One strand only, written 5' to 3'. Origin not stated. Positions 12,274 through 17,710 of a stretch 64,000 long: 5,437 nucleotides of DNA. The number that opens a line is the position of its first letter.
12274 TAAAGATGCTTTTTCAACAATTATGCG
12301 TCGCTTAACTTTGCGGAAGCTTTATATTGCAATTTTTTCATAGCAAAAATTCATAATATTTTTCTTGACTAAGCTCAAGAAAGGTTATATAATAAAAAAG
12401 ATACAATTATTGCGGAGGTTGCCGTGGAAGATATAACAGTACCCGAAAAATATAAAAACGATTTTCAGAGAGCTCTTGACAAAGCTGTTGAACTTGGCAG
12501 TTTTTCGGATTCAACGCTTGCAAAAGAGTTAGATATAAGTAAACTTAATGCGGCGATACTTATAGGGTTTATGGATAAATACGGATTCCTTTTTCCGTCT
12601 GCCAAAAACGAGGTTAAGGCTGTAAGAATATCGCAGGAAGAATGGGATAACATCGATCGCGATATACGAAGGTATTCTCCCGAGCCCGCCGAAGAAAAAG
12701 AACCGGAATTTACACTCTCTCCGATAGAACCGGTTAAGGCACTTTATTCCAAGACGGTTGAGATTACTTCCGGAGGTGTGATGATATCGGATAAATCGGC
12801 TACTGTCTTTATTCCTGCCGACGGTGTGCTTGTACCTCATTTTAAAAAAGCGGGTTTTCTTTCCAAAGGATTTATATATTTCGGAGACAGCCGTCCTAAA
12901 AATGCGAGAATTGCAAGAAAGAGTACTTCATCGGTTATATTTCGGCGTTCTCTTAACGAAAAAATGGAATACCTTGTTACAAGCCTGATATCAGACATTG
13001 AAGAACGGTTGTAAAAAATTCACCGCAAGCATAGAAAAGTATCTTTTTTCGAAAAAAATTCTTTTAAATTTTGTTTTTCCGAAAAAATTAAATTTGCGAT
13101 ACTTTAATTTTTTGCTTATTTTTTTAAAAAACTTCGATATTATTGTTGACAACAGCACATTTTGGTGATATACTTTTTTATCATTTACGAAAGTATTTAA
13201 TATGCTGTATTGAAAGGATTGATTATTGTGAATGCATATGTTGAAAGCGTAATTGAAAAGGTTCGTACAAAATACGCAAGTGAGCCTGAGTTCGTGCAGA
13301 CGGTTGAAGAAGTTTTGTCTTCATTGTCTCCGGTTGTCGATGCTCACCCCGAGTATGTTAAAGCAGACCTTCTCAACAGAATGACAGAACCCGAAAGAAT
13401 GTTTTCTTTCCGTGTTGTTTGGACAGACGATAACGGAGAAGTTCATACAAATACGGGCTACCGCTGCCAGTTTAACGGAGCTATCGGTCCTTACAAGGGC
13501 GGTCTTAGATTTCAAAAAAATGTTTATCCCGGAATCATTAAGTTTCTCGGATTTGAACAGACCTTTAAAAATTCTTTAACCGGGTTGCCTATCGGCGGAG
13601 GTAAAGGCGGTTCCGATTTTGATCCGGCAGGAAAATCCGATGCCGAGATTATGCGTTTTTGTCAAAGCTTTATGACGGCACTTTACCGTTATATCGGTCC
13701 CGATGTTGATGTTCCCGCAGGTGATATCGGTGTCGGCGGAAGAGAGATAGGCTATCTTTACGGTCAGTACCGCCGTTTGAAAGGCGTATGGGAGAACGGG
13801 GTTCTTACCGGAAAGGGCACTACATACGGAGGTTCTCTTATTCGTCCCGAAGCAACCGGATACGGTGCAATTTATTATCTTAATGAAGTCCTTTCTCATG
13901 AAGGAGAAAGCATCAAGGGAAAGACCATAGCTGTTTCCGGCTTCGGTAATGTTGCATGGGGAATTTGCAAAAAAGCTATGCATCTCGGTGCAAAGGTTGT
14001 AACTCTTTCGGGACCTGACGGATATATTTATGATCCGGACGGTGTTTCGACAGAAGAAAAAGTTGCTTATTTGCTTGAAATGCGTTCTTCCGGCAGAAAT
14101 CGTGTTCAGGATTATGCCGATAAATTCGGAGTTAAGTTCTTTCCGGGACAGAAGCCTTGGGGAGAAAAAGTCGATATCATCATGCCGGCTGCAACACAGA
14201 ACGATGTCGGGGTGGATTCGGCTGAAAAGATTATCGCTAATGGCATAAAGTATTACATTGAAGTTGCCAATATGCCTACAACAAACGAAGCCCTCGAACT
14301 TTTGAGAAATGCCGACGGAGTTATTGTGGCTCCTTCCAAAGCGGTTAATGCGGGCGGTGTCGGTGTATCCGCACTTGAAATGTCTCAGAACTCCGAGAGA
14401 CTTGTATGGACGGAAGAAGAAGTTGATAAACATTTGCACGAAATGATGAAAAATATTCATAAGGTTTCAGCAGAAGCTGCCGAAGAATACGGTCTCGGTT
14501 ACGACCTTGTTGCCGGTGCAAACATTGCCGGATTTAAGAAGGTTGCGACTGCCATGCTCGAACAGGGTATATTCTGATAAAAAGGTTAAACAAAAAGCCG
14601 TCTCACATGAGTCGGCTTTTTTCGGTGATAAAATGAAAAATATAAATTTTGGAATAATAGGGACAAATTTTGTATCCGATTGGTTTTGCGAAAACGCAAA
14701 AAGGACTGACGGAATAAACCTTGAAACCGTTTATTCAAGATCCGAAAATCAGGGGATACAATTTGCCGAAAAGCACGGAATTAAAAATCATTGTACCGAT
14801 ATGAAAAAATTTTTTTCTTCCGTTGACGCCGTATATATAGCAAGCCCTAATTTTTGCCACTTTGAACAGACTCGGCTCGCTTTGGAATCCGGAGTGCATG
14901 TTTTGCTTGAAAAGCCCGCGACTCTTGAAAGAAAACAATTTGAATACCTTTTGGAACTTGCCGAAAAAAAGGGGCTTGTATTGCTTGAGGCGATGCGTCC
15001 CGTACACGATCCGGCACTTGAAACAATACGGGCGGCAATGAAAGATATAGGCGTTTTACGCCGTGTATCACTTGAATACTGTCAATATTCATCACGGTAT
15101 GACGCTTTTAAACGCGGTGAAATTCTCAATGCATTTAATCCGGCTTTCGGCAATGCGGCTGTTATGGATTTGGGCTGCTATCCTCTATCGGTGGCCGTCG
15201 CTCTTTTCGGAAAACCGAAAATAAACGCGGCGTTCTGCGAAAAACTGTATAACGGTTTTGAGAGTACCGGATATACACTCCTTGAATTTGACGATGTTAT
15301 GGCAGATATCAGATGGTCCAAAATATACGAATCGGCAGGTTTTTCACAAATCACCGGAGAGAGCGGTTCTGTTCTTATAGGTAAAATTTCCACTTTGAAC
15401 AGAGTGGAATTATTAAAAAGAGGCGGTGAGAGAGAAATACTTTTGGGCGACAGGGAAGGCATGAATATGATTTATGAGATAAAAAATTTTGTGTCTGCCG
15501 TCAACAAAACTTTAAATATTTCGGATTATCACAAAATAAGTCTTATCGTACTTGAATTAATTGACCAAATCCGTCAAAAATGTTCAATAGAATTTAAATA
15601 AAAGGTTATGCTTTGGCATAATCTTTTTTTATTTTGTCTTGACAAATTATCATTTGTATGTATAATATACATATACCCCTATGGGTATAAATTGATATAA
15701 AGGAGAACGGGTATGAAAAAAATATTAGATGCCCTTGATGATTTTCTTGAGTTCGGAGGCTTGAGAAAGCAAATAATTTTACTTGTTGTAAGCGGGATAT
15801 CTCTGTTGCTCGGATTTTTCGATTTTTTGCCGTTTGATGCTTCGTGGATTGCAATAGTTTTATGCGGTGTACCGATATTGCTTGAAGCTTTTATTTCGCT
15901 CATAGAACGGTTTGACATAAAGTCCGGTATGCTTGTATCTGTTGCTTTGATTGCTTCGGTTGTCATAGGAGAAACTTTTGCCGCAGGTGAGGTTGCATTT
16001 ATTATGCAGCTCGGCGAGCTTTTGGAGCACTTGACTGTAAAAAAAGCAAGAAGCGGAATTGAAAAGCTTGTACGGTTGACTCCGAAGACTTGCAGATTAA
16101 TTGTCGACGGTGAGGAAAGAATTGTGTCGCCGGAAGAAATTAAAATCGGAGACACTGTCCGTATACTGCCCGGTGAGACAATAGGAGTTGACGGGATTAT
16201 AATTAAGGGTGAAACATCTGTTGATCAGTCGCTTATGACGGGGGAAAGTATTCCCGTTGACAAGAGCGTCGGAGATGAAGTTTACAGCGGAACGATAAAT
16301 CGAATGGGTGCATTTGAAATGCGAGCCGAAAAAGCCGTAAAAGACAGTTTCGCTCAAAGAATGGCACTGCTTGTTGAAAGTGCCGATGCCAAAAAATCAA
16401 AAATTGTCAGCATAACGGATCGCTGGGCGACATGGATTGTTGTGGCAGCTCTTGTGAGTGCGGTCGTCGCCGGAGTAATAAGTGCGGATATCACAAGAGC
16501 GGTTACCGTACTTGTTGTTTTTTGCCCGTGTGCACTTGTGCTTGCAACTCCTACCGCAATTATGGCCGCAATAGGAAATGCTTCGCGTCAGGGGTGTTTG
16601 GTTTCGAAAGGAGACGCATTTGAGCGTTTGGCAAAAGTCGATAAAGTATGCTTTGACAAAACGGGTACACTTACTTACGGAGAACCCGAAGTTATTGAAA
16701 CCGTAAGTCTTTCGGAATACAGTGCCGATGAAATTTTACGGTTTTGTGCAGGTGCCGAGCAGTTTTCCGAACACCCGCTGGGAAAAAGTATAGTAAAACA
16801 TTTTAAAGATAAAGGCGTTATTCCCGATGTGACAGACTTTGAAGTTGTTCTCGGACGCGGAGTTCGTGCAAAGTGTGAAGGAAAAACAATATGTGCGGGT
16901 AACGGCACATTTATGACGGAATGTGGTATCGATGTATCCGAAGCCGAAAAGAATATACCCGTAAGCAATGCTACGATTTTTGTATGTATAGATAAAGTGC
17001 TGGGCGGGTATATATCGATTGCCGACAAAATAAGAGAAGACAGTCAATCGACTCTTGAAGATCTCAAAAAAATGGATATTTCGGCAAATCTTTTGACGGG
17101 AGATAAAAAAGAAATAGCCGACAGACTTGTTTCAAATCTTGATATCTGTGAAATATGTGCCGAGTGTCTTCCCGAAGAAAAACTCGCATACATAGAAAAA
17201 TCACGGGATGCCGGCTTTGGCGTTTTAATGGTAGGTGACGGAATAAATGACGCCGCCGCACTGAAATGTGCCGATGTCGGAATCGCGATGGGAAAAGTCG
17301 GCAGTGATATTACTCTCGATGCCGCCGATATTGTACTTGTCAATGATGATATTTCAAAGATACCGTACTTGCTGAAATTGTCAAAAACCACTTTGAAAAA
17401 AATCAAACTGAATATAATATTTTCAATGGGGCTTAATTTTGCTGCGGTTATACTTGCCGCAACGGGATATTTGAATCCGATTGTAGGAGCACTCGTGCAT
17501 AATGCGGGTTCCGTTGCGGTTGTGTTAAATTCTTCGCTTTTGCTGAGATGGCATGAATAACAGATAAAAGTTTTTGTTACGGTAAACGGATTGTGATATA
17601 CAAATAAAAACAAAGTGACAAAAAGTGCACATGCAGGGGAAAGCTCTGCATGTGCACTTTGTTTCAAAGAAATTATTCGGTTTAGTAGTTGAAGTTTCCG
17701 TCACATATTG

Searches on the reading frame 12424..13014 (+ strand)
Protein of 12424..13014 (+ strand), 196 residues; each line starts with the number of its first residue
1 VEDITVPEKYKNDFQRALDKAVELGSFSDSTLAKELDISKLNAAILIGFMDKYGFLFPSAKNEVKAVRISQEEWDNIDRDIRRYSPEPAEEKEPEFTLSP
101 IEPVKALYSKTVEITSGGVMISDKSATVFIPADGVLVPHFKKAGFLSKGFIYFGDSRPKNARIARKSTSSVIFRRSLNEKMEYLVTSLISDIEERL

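Call 3: search_protein_families(library=pfam, proteins=[window:12424-13014:+], max_evalue=0.01)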
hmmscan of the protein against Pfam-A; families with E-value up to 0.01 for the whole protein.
window:12424-13014:+ (196 aa): 0 families

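Call 4: search_protein_families(library=ncbifam, proteins=[window:12424-13014:+], max_evalue=0.01)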
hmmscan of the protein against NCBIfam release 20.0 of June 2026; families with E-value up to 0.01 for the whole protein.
window:12424-13014:+ (196 aa): 0 families

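Call 38: find_homologous_proteins(query=window:12424-13014:+, max_evalue=0.00001)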
Query window:12424-13014:+ (196 aa): 23 proteins with E <= 0.00001 among 138 candidates.
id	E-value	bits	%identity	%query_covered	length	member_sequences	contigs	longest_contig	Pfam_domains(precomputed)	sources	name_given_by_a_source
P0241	5.3e-118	409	97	100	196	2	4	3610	-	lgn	-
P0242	3.1e-73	263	61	100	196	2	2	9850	-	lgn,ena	-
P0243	4.7e-72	259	62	98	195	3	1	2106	-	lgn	-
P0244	6.5e-71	256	60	99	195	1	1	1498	-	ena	-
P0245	9.1e-70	252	59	99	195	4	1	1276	-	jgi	-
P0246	1.0e-69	252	60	100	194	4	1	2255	-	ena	-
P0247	2.5e-69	251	60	99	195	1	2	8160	-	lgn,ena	-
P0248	1.8e-68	248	58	99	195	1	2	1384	-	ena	-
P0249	2.4e-68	247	58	99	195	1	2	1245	-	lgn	-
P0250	7.8e-68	246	57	100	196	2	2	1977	-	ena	-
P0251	2.2e-67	244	59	100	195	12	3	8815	-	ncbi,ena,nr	ncbi:MAG: hypothetical protein IKV53_03230 [Clostridia bacterium]|nr:hypothetical protein [Clostridi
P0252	8.4e-67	242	58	100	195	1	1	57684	-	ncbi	-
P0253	1.0e-66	242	59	100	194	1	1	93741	-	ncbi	-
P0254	1.2e-66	242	57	100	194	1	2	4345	-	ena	-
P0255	7.1e-66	239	57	100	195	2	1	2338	-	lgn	-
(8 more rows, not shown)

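Call 39: find_encoding_contigs(protein=P0241, flank=10000, max_places=6)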
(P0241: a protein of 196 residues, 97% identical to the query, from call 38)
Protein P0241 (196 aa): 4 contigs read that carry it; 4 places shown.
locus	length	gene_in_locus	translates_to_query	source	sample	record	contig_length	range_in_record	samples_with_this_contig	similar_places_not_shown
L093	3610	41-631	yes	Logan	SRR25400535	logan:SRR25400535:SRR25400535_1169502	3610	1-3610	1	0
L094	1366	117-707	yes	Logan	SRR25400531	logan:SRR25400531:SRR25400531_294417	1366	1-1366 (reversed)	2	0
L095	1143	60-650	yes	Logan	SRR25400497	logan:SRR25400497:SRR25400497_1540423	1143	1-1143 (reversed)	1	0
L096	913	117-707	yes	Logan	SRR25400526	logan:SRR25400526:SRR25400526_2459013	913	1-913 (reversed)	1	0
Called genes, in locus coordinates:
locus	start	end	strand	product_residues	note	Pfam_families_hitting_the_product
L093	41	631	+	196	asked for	-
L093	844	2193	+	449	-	PF02812:ELFV_dehydrog_N, PF00208:ELFV_dehydrog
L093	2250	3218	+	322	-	PF01408:GFO_IDH_MocA, PF22725:GFO_IDH_MocA_C3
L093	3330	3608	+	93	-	?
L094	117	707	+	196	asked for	-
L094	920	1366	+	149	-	?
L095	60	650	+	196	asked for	-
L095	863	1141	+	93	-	?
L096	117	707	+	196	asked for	-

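Call 40: find_encoding_contigs(protein=P0253, flank=10000, max_places=2)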
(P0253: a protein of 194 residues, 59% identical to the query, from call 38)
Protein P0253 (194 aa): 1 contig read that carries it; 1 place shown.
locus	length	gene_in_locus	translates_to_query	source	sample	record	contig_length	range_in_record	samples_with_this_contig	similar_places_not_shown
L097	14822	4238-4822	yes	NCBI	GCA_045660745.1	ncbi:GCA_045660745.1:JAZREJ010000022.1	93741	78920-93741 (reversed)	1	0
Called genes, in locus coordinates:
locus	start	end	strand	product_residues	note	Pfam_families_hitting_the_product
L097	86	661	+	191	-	-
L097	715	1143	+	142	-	PF13328:HD_4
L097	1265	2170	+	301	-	PF00892:EamA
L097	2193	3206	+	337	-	PF14607:GxDLY (weak), PF14606:Lipase_GDSL_3, PF13472:Lipase_GDSL_2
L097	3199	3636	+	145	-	PF00248:Aldo_ket_red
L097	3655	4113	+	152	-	PF00248:Aldo_ket_red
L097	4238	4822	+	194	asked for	-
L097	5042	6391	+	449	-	PF02812:ELFV_dehydrog_N, PF00208:ELFV_dehydrog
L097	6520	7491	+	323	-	PF01408:GFO_IDH_MocA, PF22725:GFO_IDH_MocA_C3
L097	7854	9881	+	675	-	PF02065:Melibiase (weak)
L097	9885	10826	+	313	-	-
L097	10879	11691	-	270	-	PF00165:HTH_AraC (weak), PF12833:HTH_18, PF00165:HTH_AraC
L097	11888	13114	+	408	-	PF01408:GFO_IDH_MocA, PF02894:GFO_IDH_MocA_C, PF22725:GFO_IDH_MocA_C3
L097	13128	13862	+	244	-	PF01182:Glucosamine_iso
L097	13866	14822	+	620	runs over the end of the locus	PF05448:AXE1, PF12146:Hydrolase_4 (faint)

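Call 41: find_encoding_contigs(protein=P0242, flank=10000, max_places=3)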
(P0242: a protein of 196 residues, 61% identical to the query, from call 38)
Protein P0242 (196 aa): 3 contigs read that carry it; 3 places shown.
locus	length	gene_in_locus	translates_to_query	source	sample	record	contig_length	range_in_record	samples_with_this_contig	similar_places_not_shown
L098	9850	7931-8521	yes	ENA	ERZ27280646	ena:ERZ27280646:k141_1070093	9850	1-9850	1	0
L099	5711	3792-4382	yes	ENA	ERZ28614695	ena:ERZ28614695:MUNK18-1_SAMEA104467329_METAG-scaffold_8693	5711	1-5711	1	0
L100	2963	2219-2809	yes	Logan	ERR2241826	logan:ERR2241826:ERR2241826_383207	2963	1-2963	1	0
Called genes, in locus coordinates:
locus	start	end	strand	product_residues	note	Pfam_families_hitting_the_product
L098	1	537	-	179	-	?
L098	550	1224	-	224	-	PF04607:RelA_SpoT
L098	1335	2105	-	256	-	PF01261:AP_endonuc_2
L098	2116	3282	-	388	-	PF01408:GFO_IDH_MocA, PF22725:GFO_IDH_MocA_C3, PF02894:GFO_IDH_MocA_C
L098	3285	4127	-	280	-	PF01261:AP_endonuc_2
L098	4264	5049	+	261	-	PF00165:HTH_AraC, PF12833:HTH_18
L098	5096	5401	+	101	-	PF17390:Bac_rhamnosid_C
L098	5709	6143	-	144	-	PF01592:NifU_N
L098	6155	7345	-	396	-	PF00266:Aminotran_5, PF01212:Beta_elim_lyase (weak), PF01041:DegT_DnrJ_EryC1 (weak)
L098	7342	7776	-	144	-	PF02082:Rrf2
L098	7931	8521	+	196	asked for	-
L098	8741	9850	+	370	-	?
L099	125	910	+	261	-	PF00165:HTH_AraC, PF12833:HTH_18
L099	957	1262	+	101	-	PF17390:Bac_rhamnosid_C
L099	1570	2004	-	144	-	PF01592:NifU_N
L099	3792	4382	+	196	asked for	-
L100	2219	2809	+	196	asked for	-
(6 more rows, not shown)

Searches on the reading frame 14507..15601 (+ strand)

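Call 21: search_protein_families(library=pfam, proteins=[window:14507-15601:+], max_evalue=0.001)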
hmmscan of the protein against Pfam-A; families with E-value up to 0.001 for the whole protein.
window:14507-15601:+ (364 aa): 2 families
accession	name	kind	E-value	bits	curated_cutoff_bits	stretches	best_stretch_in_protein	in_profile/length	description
PF01408.29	GFO_IDH_MocA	-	5.2e-21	76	24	1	46-160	1-117/120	Oxidoreductase family, NAD-binding Rossmann fold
PF22725.1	GFO_IDH_MocA_C3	-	2.1e-07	31.4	27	1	179-289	11-123/124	GFO/IDH/MocA C-terminal domain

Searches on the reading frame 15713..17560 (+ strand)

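Call 21: search_protein_families(library=pfam, proteins=[window:15713-17560:+], max_evalue=0.001)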
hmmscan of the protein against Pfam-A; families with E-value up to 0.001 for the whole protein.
window:15713-17560:+ (615 aa): 2 families
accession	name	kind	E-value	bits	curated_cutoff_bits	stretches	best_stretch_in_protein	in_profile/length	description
PF00122.25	E1-E2_ATPase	-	1.7e-45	155.2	28.1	1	122-293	2-181/181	E1-E2 ATPase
PF00702.32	Hydrolase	-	5.7e-26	92.5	26.4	1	312-521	4-191/191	haloacid dehalogenase-like hydrolase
